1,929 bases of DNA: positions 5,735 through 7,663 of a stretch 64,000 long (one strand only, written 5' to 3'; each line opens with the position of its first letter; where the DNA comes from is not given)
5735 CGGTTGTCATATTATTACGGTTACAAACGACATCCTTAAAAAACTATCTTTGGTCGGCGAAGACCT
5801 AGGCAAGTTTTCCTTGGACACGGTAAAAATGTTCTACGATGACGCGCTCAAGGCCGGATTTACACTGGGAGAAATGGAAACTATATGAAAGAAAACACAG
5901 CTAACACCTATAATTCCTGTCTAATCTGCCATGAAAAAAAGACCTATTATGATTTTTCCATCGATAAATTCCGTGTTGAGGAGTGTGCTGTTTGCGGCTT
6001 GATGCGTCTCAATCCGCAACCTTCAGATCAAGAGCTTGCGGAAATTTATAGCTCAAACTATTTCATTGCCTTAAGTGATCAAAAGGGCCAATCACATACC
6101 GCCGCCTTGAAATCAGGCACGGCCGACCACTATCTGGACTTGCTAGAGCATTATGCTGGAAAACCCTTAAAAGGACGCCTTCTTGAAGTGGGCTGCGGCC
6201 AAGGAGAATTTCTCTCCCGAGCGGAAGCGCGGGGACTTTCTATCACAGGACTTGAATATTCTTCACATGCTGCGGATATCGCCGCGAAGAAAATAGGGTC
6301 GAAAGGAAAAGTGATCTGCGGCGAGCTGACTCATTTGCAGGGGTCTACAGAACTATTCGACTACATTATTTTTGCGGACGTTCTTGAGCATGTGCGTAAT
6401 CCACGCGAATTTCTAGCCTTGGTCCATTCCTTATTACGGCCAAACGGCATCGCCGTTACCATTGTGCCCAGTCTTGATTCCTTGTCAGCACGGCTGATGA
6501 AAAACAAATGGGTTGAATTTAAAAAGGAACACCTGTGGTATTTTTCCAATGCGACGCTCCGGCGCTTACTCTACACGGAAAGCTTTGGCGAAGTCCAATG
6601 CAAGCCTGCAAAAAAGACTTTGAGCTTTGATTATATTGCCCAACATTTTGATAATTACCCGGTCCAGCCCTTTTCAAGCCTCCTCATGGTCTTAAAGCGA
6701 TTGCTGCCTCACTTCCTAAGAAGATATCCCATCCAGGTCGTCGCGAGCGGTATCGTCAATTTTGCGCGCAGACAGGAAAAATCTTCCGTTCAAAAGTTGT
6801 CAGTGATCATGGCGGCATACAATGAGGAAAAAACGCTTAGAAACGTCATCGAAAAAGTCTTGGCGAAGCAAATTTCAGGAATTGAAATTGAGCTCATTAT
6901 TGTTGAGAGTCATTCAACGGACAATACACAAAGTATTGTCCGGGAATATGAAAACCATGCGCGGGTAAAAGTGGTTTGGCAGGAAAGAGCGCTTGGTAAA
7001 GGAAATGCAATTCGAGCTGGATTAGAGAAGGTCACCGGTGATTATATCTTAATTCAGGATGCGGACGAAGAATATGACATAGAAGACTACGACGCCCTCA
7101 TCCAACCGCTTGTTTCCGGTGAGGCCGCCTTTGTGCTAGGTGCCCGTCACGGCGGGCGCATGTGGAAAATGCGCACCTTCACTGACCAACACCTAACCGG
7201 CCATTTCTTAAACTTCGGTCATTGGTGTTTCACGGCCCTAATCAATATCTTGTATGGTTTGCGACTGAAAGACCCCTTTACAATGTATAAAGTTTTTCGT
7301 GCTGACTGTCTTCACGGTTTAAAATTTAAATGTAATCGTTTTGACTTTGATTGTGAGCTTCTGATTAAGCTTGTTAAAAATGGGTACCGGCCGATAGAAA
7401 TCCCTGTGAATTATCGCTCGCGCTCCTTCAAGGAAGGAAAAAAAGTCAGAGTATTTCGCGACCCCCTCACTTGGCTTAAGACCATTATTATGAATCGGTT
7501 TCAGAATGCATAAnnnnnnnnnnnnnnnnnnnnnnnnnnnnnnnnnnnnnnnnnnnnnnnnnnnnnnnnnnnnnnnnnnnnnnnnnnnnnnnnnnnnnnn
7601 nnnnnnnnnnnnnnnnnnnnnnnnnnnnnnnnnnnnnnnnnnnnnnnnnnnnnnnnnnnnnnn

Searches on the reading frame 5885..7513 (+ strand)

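Call 64: search_protein_families(library=pfam, proteins=[window:5885-7513:+], max_evalue=0.00001)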
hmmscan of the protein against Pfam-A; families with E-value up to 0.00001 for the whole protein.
window:5885-7513:+ (542 aa): 9 families
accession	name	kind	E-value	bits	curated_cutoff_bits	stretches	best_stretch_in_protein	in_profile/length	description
PF00535.33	Glycos_transf_2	-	5.8e-29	101.6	23.3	1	306-424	1-118/168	Glycosyl transferase family 2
PF13489.12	Methyltransf_23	-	1.6e-23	83.7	27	1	84-229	10-154/164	Methyltransferase domain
PF08242.18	Methyltransf_12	-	5.7e-16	59.5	30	1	100-189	1-97/98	Methyltransferase domain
PF08241.18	Methyltransf_11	-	8.5e-16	58.8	21.2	1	100-191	1-94/95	Methyltransferase domain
PF13649.12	Methyltransf_25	-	7.2e-13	49.5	27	1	100-188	2-97/97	Methyltransferase domain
PF13847.12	Methyltransf_31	-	6.7e-10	39.3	27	1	98-207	6-125/145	Methyltransferase domain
PF13641.12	Glyco_tranf_2_3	-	8e-08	33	27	1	305-394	3-96/230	Glycosyltransferase like family 2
PF07021.18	MetW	-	2.8e-07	30.8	21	1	97-178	15-96/193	Methionine biosynthesis protein MetW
PF10111.15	Glyco_tranf_2_2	-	3.4e-06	27.2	27.3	1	306-397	1-94/276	Glycosyltransferase like family 2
